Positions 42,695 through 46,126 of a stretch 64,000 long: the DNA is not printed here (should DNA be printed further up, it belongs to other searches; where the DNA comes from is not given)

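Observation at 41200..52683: Divergent OMP gene plus a five-gene translationally coupled operon: candidate uncharacterised envelope-spanning sensory module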

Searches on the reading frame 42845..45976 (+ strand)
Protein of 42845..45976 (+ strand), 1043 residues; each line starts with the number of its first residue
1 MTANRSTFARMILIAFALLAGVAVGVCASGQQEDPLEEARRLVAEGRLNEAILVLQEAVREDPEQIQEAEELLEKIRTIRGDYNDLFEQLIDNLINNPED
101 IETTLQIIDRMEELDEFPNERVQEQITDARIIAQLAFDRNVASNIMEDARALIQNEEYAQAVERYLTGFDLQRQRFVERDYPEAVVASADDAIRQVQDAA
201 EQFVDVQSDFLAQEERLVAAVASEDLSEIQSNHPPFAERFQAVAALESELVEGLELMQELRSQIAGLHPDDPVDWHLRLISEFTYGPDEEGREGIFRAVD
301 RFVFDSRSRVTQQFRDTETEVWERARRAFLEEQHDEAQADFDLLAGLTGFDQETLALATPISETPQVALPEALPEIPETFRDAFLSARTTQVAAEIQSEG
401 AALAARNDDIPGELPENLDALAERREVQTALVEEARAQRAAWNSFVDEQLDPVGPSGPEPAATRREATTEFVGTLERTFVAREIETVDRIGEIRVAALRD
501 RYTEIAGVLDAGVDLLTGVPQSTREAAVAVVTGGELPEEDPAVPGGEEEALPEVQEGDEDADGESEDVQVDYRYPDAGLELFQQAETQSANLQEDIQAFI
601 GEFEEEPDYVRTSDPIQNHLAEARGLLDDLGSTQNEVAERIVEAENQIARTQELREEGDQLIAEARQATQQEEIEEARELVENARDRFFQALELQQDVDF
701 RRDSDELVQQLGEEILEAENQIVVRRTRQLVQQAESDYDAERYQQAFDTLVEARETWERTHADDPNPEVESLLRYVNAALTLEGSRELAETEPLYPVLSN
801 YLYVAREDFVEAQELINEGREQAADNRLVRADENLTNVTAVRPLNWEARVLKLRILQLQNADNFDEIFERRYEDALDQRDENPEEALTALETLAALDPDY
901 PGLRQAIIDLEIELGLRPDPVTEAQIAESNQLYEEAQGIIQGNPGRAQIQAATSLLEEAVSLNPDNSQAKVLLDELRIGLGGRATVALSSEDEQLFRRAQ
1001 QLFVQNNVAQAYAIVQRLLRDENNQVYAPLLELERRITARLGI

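Call 10: search_protein_families(library=pfam, proteins=[window:42845-45976:+], max_evalue=0.1)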
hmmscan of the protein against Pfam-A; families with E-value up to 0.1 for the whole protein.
window:42845-45976:+ (1043 aa): 5 families
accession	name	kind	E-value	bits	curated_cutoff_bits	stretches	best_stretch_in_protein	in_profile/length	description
PF14559.12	TPR_19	-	5.6e-07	30.2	25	1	881-915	5-39/68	Tetratricopeptide repeat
PF13414.12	TPR_11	-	0.00014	21.9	26.8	0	41-65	3-27/42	TPR repeat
PF10819.13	DUF2564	-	0.0098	16.7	26.3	0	662-719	19-78/79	Protein of unknown function (DUF2564)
PF15737.10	DUF4685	-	0.037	15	27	0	631-680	11-62/117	Domain of unknown function (DUF4685)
PF13428.12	TPR_14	-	0.056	14.6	23.5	0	39-65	8-34/44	Tetratricopeptide repeat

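Call 11: search_protein_families(library=ncbifam, proteins=[window:42845-45976:+], max_evalue=0.1)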
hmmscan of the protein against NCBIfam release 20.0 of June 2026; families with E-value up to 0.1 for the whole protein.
window:42845-45976:+ (1043 aa): 0 families

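Call 16: find_homologous_proteins(query=window:42845-45976:+)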
Query window:42845-45976:+ (1043 aa): 38 proteins with E <= 0.001 among 8000 candidates.
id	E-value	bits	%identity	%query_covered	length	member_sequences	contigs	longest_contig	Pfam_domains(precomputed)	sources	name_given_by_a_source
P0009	0.0e+0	2198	100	100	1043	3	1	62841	PF14559.13,PF27427.1,PF27421.1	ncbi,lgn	ncbi:MAG: hypothetical protein ACLFO1_00025 [Spirochaetaceae bacterium]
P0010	0.0e+0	1733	79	100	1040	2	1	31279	PF13414.13,PF27427.1,PF27421.1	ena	-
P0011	0.0e+0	1364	65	100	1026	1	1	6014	PF27427.1,PF27421.1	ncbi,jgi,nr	ncbi:MAG: hypothetical protein GVY29_01215 [Spirochaetes bacterium]|jgi:hypothetical protein|nr:hypo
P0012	0.0e+0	1327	64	100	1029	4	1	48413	PF13414.13,PF27427.1,PF27421.1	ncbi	-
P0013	0.0e+0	1324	64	100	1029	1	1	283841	PF13414.13,PF27427.1,PF27421.1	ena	-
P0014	0.0e+0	1317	63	100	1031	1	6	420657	PF27427.1,PF10938.14,PF27421.1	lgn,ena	-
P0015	6.9e-235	801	46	99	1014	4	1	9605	PF27427.1,PF27421.1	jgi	jgi:hypothetical protein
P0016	5.9e-234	798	45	98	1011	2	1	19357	PF14559.13,PF27427.1,PF27421.1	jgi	jgi:hypothetical protein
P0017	4.2e-231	788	45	97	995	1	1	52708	PF27427.1,PF27421.1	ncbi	-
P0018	1.3e-228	780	45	98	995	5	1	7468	PF27427.1,PF27421.1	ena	-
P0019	2.9e-227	776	45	95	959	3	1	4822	PF27427.1,PF27421.1,PF07719.24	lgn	-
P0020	4.3e-227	775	46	98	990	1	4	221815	PF27427.1,PF27421.1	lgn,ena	-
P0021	3.9e-226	772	45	98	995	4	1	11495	PF27427.1,PF27421.1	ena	-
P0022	1.6e-224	766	44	99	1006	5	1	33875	PF27427.1,PF27421.1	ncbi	ncbi:MAG: hypothetical protein ACLFNX_04380 [Spirochaetaceae bacterium]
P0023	5.0e-224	765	45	95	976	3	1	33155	PF27427.1,PF27421.1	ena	-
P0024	3.1e-207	709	42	99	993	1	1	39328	PF27427.1,PF27421.1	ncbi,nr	ncbi:MAG: hypothetical protein EA403_03515 [Spirochaetaceae bacterium]|nr:MAG: hypothetical protein 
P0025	2.1e-205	703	52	48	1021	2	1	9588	PF27427.1,PF27421.1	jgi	jgi:hypothetical protein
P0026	2.1e-205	703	52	47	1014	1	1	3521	PF27427.1,PF27421.1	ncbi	-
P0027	2.1e-203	697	45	29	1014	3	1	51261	PF14559.13,PF27427.1,PF27421.1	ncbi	-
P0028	1.8e-200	687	41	96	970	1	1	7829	PF27427.1,PF27421.1,PF07719.24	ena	-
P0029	2.3e-199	683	41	95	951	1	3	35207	PF27427.1,PF27421.1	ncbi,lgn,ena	-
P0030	1.1e-174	601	39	100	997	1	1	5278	PF27427.1,PF27421.1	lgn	-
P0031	1.4e-174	601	41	31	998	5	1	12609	PF27427.1,PF27421.1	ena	-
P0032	3.4e-173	597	39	99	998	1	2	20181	PF27427.1,PF27421.1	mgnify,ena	mgnify:CR=1 FL=1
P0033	4.5e-173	596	39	99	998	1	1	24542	PF27427.1,PF27421.1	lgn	-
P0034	6.0e-173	596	38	100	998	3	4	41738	PF27427.1,PF27421.1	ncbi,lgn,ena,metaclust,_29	metaclust:\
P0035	1.1e-172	595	38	98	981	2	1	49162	PF27427.1,PF27421.1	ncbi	ncbi:MAG: hypothetical protein WD492_04715 [Alkalispirochaeta sp.]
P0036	8.2e-172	592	46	47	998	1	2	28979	PF27427.1,PF27421.1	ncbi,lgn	ncbi:MAG: hypothetical protein ACOCU4_01185 [Alkalispirochaeta sp.]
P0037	2.2e-171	591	39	98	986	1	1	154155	PF27427.1,PF27421.1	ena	-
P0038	1.7e-169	584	38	98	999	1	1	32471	PF27427.1,PF27421.1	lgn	-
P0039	4.2e-167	576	38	97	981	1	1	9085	PF27427.1,PF27421.1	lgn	-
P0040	2.6e-165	570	39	100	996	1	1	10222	PF27427.1,PF27421.1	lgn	-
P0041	1.6e-164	568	39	100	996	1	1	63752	PF27427.1,PF27421.1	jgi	jgi:hypothetical protein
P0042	8.0e-163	562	38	100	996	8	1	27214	PF27427.1,PF27421.1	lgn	-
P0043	7.5e-162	559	37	98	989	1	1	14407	PF27427.1,PF27421.1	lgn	-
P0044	2.7e-160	554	38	98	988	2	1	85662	PF27427.1,PF27421.1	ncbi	-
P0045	4.6e-118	414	43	39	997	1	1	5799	PF27427.1,PF27421.1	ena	-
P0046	3.9e-88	315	29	99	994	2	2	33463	PF27427.1,PF27421.1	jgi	jgi:hypothetical protein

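Call 18: find_related_loci(query=A1, collection=genome_contigs, flank=10000)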
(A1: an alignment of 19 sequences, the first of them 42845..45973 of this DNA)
Query A1 (1043 aa) in genome_contigs; peptide patterns used: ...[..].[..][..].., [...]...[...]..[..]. (x = any residue, [..] = any of these).
99 stretches matched a pattern; 48 encode a relative of the query (tblastn E <= 1e-3); 41 distinct loci.
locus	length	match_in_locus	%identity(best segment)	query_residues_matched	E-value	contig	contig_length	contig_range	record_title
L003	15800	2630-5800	78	1-1043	0e+0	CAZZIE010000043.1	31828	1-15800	MAG TPA_asm: uncultured Spirochaetaceae bacterium isolate SRP332253_co1_106 genome assembly, contig: NODE_1929_length_31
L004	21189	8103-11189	64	1-1043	0e+0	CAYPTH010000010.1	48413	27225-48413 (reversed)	MAG TPA_asm: uncultured Spirochaetaceae bacterium isolate binchicken_co8_361 genome assembly, contig: NODE_676_length_48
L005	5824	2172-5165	45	21-1043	0e+0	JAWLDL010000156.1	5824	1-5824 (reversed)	MAG: Spirochaetia bacterium isolate 20BLK6-1.bin.106 NODE_17344_length_5824_cov_4.528035, whole genome shotgun sequence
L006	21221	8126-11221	45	12-1043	0e+0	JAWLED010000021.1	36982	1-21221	MAG: Spirochaetia bacterium isolate 20BLK6-1.bin.42 NODE_875_length_36982_cov_20.544072, whole genome shotgun sequence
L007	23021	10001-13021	44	11-1043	0e+0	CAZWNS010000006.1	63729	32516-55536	MAG TPA_asm: uncultured Spirochaetaceae bacterium isolate SRP252850_co1_384 genome assembly, contig: NODE_531_length_637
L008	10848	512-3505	45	21-1043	0e+0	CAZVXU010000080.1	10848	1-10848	MAG TPA_asm: uncultured Spirochaetaceae bacterium isolate binchicken_co8_286 genome assembly, contig: NODE_11603_length_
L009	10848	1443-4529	44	1-1043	0e+0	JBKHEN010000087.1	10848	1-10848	MAG: Spirochaetaceae bacterium isolate D1M05_16 NODE_5362_length_10848_cov_46.400815, whole genome shotgun sequence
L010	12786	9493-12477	41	8-1043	0e+0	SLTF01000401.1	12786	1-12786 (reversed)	MAG: Spirochaetales bacterium isolate CSSed165cm_90 CSSed16-5cm-16459, whole genome shotgun sequence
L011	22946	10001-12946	43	25-1043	0e+0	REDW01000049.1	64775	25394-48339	MAG: Spirochaetaceae bacterium isolate GEM2.Bin48 NODE_277_length_64775_cov_10.2116, whole genome shotgun sequence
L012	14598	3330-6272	41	30-1043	0e+0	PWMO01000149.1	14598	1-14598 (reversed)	MAG: Spirochaetaceae bacterium isolate CSSed10_280R1 CS-Sed10-C9026, whole genome shotgun sequence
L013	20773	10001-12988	42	9-1043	0e+0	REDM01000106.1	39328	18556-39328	MAG: Spirochaetaceae bacterium isolate GEM2.Bin30 NODE_887_length_39328_cov_58.4158, whole genome shotgun sequence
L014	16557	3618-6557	43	27-1043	0e+0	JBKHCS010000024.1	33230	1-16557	MAG: Spirochaetaceae bacterium isolate D1M03_12 NODE_524_length_33230_cov_8.856760, whole genome shotgun sequence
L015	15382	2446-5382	40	26-1043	0e+0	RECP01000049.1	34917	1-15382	MAG: Spirochaetaceae bacterium isolate DLM2.Bin48 NODE_1207_length_34917_cov_10.8822, whole genome shotgun sequence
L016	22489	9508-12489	38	9-1043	0e+0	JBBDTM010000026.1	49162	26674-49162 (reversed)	MAG: Alkalispirochaeta sp. isolate LejiaC_59_14 Lejia_C_1676_length_49162_cov_8, whole genome shotgun sequence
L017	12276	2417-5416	37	11-1043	2e-179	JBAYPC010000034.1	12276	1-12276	MAG: Alkalispirochaeta sp. isolate SO_2016_LW2_129 scaffold10668_LW138R_2016, whole genome shotgun sequence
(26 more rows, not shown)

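Call 28: find_homologous_proteins(query=A1, max_evalue=0.001)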
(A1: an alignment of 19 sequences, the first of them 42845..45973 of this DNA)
Query A1 (19 sequences) (1043 aa, profile of the alignment): 38 proteins with E <= 0.001 among 8000 candidates.
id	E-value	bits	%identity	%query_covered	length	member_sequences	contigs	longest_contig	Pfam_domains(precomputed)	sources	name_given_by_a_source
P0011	0.0e+0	1465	65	100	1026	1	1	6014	PF27427.1,PF27421.1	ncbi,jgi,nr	ncbi:MAG: hypothetical protein GVY29_01215 [Spirochaetes bacterium]|jgi:hypothetical protein|nr:hypo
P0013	0.0e+0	1459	64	100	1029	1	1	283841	PF13414.13,PF27427.1,PF27421.1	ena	-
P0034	0.0e+0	1459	38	100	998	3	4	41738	PF27427.1,PF27421.1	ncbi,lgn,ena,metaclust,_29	metaclust:\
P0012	0.0e+0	1451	64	100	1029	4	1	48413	PF13414.13,PF27427.1,PF27421.1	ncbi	-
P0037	0.0e+0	1448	39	98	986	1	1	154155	PF27427.1,PF27421.1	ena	-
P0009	0.0e+0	1445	100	100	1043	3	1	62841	PF14559.13,PF27427.1,PF27421.1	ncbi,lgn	ncbi:MAG: hypothetical protein ACLFO1_00025 [Spirochaetaceae bacterium]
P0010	0.0e+0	1443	79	100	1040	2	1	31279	PF13414.13,PF27427.1,PF27421.1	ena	-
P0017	0.0e+0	1429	45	97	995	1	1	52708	PF27427.1,PF27421.1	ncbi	-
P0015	0.0e+0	1425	46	99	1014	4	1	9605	PF27427.1,PF27421.1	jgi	jgi:hypothetical protein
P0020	0.0e+0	1422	46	98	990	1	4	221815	PF27427.1,PF27421.1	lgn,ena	-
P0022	0.0e+0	1421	44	99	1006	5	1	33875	PF27427.1,PF27421.1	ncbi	ncbi:MAG: hypothetical protein ACLFNX_04380 [Spirochaetaceae bacterium]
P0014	0.0e+0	1417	63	100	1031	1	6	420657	PF27427.1,PF10938.14,PF27421.1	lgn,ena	-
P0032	0.0e+0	1410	39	99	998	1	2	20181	PF27427.1,PF27421.1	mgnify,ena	mgnify:CR=1 FL=1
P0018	0.0e+0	1410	45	98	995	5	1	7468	PF27427.1,PF27421.1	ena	-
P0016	0.0e+0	1400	45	98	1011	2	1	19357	PF14559.13,PF27427.1,PF27421.1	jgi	jgi:hypothetical protein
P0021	0.0e+0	1395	45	98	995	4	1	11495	PF27427.1,PF27421.1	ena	-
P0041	0.0e+0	1389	39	100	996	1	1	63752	PF27427.1,PF27421.1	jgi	jgi:hypothetical protein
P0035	0.0e+0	1386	38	98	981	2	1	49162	PF27427.1,PF27421.1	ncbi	ncbi:MAG: hypothetical protein WD492_04715 [Alkalispirochaeta sp.]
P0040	0.0e+0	1371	39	100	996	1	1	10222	PF27427.1,PF27421.1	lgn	-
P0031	0.0e+0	1364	41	31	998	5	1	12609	PF27427.1,PF27421.1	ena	-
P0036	0.0e+0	1360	46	47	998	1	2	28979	PF27427.1,PF27421.1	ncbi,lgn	ncbi:MAG: hypothetical protein ACOCU4_01185 [Alkalispirochaeta sp.]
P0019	0.0e+0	1344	45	95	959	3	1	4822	PF27427.1,PF27421.1,PF07719.24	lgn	-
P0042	0.0e+0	1344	38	100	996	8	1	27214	PF27427.1,PF27421.1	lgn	-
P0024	0.0e+0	1343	42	99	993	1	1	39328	PF27427.1,PF27421.1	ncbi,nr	ncbi:MAG: hypothetical protein EA403_03515 [Spirochaetaceae bacterium]|nr:MAG: hypothetical protein 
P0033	0.0e+0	1330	39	99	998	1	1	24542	PF27427.1,PF27421.1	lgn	-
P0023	0.0e+0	1317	45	95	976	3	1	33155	PF27427.1,PF27421.1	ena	-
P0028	0.0e+0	1301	41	96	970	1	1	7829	PF27427.1,PF27421.1,PF07719.24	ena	-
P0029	0.0e+0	1299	41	95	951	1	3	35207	PF27427.1,PF27421.1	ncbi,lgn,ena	-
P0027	0.0e+0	1286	45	29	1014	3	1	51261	PF14559.13,PF27427.1,PF27421.1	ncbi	-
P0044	0.0e+0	1282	38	98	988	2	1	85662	PF27427.1,PF27421.1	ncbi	-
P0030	0.0e+0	1272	39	100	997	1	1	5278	PF27427.1,PF27421.1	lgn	-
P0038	0.0e+0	1263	38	98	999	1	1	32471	PF27427.1,PF27421.1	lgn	-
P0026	0.0e+0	1235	52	47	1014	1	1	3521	PF27427.1,PF27421.1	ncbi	-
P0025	0.0e+0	1208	52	48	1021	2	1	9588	PF27427.1,PF27421.1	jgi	jgi:hypothetical protein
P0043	0.0e+0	1163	37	98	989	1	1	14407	PF27427.1,PF27421.1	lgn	-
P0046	0.0e+0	1107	29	99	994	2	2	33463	PF27427.1,PF27421.1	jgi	jgi:hypothetical protein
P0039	0.0e+0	1057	38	97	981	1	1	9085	PF27427.1,PF27421.1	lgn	-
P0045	7.3e-250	851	43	39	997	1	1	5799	PF27427.1,PF27421.1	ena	-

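Call 34: find_encoding_contigs(protein=P0046, flank=10000, max_places=2)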
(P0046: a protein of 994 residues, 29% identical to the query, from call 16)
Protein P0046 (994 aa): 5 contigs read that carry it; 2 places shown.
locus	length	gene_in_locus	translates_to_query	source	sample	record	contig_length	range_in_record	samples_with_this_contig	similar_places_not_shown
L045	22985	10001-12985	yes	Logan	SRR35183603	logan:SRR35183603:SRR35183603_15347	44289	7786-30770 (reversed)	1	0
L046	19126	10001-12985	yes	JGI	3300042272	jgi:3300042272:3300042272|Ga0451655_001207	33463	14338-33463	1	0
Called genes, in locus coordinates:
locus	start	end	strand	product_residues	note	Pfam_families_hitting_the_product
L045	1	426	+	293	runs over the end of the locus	PF00892:EamA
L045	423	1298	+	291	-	PF00892:EamA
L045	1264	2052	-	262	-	PF02811:PHP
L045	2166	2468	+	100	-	PF01371:Trp_repressor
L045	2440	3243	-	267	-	PF12740:PETase (faint), PF12146:Hydrolase_4, PF00561:Abhydrolase_1, PF12697:Abhydrolase_6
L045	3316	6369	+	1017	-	PF02811:PHP, PF07733:DNA_pol3_alpha, PF17657:DNA_pol3_finger, PF14579:HHH_6, PF01336:tRNA_anti-codon (weak)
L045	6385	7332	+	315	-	PF13606:Ank_3 (faint), PF12796:Ank_2 (weak), PF00023:Ank (faint), PF13637:Ank_4 (faint), PF12796:Ank_2, PF13857:Ank_5 (weak)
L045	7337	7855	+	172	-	-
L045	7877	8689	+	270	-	-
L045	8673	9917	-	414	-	PF03687:UPF0164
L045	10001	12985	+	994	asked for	PF27421:TP_0855_helical, PF27427:TP_0855_C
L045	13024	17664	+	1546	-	PF07228:SpoIIE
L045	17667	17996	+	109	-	PF12773:DZR (weak)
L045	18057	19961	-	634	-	PF00501:AMP-binding, PF23562:AMP-binding_C_3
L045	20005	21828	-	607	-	PF02683:DsbD_TM, PF13899:Thioredoxin_7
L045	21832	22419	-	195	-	PF00578:AhpC-TSA, PF08534:Redoxin, PF00085:Thioredoxin (faint), PF13098:Thioredoxin_2, PF13905:Thioredoxin_8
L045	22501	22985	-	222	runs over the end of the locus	PF02517:Rce1-like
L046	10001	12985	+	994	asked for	PF27421:TP_0855_helical, PF27427:TP_0855_C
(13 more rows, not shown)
